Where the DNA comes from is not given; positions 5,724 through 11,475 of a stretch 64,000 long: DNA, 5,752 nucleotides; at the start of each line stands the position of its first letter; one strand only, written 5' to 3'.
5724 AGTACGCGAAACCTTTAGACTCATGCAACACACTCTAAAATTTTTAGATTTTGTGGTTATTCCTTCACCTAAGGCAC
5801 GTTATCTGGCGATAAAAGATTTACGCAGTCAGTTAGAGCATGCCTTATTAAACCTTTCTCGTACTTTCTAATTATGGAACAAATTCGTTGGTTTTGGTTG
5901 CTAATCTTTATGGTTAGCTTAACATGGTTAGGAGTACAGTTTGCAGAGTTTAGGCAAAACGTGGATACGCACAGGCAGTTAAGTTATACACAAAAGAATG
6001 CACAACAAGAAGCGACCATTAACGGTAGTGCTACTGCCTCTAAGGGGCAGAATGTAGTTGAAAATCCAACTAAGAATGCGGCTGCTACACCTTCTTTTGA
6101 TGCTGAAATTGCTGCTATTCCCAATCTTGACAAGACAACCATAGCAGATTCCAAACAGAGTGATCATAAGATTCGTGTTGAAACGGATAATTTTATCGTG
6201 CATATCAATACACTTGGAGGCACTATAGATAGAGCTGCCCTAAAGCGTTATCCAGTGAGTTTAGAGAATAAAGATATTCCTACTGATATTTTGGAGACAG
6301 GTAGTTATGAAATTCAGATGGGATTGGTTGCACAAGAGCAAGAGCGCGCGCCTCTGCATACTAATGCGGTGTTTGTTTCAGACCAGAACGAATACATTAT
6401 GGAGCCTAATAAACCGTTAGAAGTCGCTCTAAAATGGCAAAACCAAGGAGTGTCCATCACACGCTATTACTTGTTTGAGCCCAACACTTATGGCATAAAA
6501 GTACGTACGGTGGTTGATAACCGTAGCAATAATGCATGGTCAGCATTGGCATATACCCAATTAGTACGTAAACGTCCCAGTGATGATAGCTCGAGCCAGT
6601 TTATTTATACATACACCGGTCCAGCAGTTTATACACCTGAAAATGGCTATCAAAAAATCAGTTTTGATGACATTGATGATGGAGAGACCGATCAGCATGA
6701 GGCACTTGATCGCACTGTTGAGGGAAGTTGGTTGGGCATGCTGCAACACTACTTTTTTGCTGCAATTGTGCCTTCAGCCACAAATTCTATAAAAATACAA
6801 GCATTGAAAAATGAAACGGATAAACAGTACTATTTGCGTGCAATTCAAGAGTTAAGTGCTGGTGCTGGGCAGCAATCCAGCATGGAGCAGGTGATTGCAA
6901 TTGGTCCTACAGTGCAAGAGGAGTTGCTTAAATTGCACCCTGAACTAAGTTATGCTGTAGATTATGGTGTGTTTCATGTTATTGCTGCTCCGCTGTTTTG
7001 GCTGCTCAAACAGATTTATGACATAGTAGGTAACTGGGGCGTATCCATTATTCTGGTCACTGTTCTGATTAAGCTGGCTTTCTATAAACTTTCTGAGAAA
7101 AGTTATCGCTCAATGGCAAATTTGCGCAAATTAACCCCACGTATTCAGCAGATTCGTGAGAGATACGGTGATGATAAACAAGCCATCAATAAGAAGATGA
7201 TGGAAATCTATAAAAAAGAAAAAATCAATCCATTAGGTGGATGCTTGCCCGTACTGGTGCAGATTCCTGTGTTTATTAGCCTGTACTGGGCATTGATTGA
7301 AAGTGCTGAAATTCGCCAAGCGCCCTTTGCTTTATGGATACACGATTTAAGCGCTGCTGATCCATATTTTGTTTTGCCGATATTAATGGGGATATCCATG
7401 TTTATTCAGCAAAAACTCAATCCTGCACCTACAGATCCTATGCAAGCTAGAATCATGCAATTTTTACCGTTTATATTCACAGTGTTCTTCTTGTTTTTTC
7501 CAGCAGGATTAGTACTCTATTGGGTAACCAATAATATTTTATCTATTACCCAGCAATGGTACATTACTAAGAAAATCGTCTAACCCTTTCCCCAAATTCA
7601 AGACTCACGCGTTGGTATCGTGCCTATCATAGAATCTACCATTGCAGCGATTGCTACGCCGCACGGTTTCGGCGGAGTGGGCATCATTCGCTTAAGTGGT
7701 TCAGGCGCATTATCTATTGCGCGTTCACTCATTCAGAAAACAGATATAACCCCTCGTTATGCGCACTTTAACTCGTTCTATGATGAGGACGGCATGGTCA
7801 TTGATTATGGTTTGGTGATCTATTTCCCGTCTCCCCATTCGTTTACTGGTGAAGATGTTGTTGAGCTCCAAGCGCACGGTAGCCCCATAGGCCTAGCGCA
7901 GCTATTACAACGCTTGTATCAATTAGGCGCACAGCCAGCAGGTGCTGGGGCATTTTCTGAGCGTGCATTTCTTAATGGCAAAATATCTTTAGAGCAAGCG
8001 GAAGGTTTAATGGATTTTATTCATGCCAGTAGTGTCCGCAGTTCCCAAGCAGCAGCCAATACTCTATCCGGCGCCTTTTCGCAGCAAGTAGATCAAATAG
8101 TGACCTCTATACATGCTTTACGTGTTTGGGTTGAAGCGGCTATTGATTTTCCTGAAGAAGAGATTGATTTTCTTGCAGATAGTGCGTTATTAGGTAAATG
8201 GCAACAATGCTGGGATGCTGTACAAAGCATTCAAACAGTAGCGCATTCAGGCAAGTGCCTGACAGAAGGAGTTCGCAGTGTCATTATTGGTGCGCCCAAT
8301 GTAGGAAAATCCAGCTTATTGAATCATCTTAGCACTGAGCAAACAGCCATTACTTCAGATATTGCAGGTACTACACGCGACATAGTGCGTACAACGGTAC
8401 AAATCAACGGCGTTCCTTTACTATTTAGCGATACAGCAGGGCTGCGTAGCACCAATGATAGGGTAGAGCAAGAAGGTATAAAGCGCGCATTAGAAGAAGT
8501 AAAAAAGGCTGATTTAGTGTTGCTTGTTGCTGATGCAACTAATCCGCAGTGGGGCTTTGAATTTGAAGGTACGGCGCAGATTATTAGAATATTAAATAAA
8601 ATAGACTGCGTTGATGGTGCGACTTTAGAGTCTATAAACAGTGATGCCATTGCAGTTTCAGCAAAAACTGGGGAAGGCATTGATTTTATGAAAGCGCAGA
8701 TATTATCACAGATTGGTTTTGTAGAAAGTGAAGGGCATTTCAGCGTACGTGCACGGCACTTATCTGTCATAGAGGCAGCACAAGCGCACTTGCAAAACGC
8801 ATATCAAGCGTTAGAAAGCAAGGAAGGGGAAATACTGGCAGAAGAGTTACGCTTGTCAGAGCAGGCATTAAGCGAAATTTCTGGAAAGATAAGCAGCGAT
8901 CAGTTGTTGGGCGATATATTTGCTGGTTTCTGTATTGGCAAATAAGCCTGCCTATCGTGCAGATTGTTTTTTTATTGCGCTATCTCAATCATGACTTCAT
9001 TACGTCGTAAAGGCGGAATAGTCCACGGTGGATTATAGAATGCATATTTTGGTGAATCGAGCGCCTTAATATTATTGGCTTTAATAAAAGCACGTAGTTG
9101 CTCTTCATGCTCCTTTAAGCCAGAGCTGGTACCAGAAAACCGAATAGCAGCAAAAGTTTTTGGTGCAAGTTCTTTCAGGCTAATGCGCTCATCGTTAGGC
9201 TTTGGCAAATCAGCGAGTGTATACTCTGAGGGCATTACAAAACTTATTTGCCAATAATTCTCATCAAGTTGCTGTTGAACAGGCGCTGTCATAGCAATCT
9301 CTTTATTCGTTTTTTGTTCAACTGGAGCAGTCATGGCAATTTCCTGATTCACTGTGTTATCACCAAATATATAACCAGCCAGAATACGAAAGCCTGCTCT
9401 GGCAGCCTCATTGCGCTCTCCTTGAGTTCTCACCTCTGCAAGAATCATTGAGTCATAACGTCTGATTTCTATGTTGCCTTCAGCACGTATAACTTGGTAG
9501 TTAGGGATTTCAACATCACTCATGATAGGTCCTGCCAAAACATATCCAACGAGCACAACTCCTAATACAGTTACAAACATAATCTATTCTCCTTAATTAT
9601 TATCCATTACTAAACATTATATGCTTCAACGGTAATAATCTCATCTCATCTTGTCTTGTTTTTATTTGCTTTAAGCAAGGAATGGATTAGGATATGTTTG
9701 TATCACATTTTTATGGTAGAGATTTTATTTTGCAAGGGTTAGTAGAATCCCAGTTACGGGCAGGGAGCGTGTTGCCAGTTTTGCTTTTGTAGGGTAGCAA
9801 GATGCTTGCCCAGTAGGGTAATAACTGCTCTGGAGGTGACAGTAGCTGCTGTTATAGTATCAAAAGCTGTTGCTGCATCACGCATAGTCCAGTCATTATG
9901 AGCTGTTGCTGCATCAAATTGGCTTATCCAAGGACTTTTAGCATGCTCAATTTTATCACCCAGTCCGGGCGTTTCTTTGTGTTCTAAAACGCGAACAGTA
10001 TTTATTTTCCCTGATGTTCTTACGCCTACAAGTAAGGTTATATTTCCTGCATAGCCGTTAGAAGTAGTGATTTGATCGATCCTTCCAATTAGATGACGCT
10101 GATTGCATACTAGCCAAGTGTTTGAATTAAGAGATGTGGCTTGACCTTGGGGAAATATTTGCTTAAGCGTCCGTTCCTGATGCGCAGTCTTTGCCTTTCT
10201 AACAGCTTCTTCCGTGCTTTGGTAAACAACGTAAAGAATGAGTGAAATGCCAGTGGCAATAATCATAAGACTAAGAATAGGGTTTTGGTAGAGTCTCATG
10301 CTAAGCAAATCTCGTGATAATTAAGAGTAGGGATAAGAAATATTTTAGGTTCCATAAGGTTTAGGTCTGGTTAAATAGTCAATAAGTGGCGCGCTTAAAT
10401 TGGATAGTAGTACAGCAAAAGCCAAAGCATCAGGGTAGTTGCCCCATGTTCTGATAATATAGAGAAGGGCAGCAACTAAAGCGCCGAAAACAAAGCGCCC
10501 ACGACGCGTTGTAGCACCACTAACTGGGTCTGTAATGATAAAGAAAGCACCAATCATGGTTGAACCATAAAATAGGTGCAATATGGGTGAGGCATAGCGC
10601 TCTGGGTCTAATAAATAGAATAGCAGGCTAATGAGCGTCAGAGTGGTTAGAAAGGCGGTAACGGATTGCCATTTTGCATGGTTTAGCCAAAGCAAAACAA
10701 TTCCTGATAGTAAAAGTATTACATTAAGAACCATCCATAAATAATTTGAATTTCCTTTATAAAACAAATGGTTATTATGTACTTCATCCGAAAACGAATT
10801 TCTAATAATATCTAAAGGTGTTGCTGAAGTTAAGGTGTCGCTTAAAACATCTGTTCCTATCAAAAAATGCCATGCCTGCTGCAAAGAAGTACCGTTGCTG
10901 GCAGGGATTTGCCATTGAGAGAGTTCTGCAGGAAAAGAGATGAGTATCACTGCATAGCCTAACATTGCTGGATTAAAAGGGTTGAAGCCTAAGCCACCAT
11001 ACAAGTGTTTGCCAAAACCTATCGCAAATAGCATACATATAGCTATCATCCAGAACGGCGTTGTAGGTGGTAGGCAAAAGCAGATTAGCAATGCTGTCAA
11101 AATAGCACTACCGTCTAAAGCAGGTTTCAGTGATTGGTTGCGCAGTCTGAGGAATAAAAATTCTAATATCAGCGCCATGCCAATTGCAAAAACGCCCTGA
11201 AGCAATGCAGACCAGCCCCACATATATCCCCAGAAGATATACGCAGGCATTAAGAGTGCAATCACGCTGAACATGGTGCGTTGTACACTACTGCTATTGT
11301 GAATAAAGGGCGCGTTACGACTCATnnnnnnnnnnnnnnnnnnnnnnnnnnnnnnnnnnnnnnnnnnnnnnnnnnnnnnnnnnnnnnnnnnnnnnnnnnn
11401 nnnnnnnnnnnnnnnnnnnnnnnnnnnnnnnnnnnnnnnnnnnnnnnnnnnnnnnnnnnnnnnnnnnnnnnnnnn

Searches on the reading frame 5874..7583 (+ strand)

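Call 47: search_protein_families(library=pfam, proteins=[window:5874-7583:+], max_evalue=0.001)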
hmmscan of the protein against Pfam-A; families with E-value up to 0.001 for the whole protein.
window:5874-7583:+ (569 aa): 2 families
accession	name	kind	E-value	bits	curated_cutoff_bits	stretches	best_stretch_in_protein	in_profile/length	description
PF14849.12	YidC_periplas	-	6.4e-65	220.3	24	1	100-377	2-283/283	YidC periplasmic domain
PF02096.25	60KD_IMP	-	4.8e-64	215.7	35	1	388-566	1-163/163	60Kd inner membrane protein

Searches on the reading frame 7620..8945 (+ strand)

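Call 47: search_protein_families(library=pfam, proteins=[window:7620-8945:+], max_evalue=0.001)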
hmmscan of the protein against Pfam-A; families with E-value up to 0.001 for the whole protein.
window:7620-8945:+ (441 aa): 7 families
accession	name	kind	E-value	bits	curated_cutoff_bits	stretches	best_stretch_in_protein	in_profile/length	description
PF12631.12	MnmE_helical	-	1.5e-44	153.1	40.1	1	124-438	1-211/211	MnmE helical domain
PF10396.14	TrmE_N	-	1.8e-37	128.5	29.8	1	7-121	1-117/117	GTP-binding protein TrmE N-terminus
PF01926.29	MMR_HSR1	-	6e-23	81.6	21.9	1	221-308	3-87/113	50S ribosome-binding GTPase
PF02421.24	FeoB_N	-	3.2e-10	40.2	27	1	221-332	4-119/156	Ferrous iron transport protein B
PF03193.22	RsgA_GTPase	-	2e-05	24.9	30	1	217-266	106-155/174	RsgA GTPase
PF00350.29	Dynamin_N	-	0.00059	20.3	27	0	221-255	2-35/168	Dynamin family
PF16897.10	MMR_HSR1_Xtn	-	0.00075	19.9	35.2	0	321-366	58-105/106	C-terminal region of MMR_HSR1 domain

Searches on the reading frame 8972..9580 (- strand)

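Call 47: search_protein_families(library=pfam, proteins=[window:8972-9580:-], max_evalue=0.001)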
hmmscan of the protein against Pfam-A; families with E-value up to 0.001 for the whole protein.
window:8972-9580:- (202 aa): 1 family
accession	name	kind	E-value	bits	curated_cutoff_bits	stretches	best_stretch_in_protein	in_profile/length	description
PF04832.17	SOUL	-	1.4e-46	159.1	27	1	24-199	2-173/173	SOUL heme-binding protein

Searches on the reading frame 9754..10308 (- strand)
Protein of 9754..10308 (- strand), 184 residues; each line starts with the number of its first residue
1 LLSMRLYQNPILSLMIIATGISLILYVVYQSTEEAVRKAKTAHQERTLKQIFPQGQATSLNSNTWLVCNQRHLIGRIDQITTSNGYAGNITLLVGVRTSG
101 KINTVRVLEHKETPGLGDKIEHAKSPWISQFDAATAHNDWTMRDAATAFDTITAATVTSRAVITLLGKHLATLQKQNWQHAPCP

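Call 47: search_protein_families(library=pfam, proteins=[window:9754-10308:-], max_evalue=0.001)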
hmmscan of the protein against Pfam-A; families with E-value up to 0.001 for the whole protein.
window:9754-10308:- (184 aa): 1 family
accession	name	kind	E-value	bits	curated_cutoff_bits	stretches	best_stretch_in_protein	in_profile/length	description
PF04205.19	FMN_bind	-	1.8e-17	64.2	22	1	85-166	1-72/77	FMN-binding domain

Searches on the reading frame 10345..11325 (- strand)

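Call 47: search_protein_families(library=pfam, proteins=[window:10345-11325:-], max_evalue=0.001)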
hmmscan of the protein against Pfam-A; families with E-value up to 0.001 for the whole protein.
window:10345-11325:- (326 aa): 1 family
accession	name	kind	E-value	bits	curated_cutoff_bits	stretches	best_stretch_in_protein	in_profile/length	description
PF03116.20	NQR2_RnfD_RnfE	-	9.7e-92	307.9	27.7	1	3-325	3-296/296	NQR2, RnfD, RnfE family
